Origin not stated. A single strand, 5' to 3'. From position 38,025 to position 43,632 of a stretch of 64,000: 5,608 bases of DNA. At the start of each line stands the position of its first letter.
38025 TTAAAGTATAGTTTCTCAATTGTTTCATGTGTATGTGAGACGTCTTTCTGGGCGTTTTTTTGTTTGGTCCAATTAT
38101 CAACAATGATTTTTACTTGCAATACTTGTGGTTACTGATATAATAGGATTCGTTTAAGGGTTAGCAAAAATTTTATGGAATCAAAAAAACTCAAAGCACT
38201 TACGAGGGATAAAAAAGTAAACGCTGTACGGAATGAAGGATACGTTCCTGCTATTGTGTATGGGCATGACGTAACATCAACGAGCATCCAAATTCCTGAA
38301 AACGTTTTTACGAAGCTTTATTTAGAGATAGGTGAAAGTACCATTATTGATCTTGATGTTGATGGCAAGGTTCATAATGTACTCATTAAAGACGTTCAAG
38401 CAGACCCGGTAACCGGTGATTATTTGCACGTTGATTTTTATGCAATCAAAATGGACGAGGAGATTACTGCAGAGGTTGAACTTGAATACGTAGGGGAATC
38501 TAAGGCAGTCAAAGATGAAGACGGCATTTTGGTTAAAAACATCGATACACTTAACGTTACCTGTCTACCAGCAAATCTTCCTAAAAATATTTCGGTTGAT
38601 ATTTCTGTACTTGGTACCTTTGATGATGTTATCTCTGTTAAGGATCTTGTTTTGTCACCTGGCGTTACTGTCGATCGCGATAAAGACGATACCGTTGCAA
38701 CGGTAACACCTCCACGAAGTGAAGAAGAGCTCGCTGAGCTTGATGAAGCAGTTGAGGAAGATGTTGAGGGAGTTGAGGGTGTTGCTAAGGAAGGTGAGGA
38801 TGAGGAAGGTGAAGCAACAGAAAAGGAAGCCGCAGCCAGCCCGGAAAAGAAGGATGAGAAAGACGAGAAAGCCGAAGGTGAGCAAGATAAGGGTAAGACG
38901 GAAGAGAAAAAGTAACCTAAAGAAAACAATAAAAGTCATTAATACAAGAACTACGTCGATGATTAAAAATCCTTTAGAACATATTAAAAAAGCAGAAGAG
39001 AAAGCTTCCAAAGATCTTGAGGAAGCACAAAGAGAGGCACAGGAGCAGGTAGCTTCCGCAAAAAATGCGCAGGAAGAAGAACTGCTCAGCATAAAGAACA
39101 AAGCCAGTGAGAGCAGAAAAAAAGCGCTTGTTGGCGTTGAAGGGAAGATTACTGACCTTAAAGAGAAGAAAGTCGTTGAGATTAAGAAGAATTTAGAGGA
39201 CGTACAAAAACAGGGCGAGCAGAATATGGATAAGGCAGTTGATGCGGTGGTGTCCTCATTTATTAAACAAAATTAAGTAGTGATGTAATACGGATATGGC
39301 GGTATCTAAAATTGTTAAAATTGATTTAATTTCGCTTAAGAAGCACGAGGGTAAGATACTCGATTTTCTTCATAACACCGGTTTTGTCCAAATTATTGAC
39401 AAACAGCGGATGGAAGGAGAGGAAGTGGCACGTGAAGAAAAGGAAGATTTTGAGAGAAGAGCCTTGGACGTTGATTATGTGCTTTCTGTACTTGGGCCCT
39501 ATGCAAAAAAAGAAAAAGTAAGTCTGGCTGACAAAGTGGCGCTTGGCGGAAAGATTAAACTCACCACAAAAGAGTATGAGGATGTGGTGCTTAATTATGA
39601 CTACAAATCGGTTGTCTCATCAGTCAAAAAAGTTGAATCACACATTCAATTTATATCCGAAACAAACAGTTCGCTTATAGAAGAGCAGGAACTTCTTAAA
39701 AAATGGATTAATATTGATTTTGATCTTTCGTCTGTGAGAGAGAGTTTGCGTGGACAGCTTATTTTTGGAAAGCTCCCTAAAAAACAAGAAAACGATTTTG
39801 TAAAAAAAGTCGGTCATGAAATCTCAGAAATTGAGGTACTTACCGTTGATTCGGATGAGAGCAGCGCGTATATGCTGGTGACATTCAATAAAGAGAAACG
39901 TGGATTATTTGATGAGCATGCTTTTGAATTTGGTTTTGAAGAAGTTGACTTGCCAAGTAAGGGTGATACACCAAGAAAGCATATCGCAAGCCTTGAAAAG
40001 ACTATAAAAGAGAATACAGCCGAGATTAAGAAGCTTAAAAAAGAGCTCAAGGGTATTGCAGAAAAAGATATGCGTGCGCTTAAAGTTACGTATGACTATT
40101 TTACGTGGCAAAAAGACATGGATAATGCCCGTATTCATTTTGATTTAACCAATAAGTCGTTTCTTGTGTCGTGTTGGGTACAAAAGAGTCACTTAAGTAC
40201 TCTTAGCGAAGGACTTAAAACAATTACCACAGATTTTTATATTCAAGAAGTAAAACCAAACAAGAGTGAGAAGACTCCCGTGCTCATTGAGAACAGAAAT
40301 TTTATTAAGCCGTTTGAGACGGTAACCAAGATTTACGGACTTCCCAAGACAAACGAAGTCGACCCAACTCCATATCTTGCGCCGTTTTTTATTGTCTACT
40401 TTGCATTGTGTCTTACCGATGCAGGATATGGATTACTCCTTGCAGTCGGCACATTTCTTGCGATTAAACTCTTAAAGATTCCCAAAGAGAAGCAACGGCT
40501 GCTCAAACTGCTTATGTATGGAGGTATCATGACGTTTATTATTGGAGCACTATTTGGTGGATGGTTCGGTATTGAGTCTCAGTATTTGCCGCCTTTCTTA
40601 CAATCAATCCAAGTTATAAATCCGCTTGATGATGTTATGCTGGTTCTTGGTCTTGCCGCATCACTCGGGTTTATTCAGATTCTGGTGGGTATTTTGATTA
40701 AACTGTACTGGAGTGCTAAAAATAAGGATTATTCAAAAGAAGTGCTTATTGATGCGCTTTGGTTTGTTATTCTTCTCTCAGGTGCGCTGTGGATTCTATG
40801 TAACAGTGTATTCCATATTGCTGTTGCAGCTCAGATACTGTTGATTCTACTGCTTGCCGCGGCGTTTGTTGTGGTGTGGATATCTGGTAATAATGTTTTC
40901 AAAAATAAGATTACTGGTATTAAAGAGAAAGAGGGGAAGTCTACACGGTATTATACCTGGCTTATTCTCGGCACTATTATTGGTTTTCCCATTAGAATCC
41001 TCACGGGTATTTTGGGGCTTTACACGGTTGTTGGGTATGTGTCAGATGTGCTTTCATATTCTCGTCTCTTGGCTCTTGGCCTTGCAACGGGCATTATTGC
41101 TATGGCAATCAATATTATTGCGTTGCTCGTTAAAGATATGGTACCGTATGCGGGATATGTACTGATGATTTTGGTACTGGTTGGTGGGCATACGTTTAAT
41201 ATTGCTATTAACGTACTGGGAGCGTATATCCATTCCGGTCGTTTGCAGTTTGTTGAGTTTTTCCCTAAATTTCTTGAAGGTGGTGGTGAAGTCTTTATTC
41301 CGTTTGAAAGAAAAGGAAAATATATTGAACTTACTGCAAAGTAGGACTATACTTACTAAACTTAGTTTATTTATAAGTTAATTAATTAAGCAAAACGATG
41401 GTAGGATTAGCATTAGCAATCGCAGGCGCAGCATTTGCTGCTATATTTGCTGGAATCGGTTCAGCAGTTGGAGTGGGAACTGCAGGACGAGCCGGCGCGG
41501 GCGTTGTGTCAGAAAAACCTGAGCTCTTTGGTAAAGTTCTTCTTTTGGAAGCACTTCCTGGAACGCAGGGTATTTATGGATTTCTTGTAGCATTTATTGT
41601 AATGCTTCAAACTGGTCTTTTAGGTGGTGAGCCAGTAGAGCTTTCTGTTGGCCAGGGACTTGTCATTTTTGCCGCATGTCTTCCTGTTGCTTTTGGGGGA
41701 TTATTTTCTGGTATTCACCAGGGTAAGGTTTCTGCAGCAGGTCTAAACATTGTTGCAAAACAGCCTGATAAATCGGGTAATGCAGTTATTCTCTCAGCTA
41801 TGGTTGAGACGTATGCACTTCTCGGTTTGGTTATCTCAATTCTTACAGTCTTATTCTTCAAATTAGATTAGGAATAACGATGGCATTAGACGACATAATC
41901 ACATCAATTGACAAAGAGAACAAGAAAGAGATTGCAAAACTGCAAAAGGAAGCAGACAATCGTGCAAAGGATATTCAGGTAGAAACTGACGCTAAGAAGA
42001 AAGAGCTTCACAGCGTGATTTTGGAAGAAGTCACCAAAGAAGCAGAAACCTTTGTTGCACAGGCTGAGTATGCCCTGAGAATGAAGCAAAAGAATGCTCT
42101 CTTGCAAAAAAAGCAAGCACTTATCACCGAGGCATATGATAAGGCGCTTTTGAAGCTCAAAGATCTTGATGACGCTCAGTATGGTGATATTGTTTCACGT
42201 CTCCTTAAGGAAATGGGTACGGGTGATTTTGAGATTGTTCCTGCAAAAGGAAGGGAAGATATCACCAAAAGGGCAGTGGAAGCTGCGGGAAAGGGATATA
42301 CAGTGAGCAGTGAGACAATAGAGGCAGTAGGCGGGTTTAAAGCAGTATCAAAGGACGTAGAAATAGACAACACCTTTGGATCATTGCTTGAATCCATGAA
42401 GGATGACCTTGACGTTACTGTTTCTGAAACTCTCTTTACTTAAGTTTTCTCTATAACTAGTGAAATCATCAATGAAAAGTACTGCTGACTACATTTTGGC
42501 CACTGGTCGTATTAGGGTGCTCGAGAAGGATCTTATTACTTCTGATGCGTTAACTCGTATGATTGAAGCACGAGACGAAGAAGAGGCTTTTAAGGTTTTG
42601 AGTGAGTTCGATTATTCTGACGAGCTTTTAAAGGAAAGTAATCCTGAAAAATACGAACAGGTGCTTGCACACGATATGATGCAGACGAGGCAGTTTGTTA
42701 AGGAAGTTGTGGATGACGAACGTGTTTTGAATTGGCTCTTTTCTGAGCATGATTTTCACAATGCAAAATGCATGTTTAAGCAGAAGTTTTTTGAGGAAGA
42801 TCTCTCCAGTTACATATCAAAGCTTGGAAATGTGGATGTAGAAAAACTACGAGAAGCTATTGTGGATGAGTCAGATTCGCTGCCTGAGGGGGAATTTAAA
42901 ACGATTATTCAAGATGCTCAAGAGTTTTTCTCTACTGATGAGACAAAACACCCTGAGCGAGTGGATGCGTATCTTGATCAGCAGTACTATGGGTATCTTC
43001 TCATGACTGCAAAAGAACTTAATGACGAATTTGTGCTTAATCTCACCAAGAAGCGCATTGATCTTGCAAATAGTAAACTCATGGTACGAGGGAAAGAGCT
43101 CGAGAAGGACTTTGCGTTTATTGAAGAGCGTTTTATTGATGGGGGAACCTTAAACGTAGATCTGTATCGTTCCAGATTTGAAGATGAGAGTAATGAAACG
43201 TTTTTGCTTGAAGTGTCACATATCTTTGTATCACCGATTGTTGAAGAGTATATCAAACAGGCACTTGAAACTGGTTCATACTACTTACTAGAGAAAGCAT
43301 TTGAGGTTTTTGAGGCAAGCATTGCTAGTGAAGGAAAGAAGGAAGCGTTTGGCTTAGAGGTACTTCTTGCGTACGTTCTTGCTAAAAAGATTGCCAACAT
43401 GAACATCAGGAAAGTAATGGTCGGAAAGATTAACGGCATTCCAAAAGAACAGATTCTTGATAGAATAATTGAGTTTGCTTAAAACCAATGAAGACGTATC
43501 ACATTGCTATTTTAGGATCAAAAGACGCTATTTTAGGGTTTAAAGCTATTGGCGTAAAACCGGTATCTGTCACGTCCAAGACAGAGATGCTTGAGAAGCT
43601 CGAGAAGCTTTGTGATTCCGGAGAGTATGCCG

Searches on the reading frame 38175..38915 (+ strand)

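Call 45: search_protein_families(library=pfam, proteins=[window:38175-38915:+], max_evalue=0.001)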
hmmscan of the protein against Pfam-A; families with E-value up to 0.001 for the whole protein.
window:38175-38915:+ (246 aa): 2 families
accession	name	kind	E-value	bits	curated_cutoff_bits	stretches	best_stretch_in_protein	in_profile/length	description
PF01386.24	Ribosomal_L25p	-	4.4e-23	82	23.6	1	7-88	2-82/82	Ribosomal L25p family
PF14693.11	Ribosomal_TL5_C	-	5.3e-20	72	27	1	96-181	1-84/84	Ribosomal protein TL5, C-terminal domain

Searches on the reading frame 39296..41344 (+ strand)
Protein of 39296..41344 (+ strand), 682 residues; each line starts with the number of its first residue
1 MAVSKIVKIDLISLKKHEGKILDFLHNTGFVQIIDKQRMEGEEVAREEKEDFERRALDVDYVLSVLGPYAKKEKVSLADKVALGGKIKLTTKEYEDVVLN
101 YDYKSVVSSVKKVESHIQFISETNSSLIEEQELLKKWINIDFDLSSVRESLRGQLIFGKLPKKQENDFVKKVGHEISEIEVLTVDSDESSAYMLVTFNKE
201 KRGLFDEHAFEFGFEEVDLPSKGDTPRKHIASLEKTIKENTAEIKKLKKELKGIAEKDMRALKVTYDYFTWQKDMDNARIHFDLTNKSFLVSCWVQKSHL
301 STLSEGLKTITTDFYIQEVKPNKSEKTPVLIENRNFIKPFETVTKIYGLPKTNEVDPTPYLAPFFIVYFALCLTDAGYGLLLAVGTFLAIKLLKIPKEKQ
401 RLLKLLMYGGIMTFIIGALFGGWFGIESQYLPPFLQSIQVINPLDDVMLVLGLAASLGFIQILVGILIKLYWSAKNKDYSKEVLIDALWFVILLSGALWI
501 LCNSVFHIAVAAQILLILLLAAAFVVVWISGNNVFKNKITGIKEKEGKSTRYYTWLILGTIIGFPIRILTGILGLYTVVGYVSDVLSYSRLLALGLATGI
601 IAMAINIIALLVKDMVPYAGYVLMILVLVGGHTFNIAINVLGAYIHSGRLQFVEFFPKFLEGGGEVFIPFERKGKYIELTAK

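Call 45: search_protein_families(library=pfam, proteins=[window:39296-41344:+], max_evalue=0.001)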
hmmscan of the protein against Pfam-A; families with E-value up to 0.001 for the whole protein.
window:39296-41344:+ (682 aa): 1 family
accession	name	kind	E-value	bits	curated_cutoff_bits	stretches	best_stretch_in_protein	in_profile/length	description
PF01496.24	V_ATPase_I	-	7.5e-18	64.3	30.7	2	219-417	237-443/815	V-type ATPase 116kDa subunit family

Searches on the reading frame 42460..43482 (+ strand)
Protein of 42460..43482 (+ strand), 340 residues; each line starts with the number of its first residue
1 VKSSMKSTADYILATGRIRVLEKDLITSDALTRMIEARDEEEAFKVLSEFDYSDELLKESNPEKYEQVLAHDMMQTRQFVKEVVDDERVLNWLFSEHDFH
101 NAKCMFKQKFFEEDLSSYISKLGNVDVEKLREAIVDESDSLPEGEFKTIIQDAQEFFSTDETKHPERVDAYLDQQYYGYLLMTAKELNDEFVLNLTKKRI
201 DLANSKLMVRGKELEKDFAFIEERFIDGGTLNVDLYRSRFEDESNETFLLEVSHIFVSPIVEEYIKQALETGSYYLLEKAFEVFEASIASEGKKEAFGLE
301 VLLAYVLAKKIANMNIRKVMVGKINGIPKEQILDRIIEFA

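Call 47: search_protein_families(library=pfam, proteins=[window:42460-43482:+], max_evalue=0.001)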
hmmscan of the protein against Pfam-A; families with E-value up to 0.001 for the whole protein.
window:42460-43482:+ (340 aa): 1 family
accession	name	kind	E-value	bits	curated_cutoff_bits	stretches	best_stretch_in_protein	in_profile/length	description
PF01992.21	vATP-synt_AC39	-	2.3e-45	155.8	29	1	15-334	2-338/339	ATP synthase (C/AC39) subunit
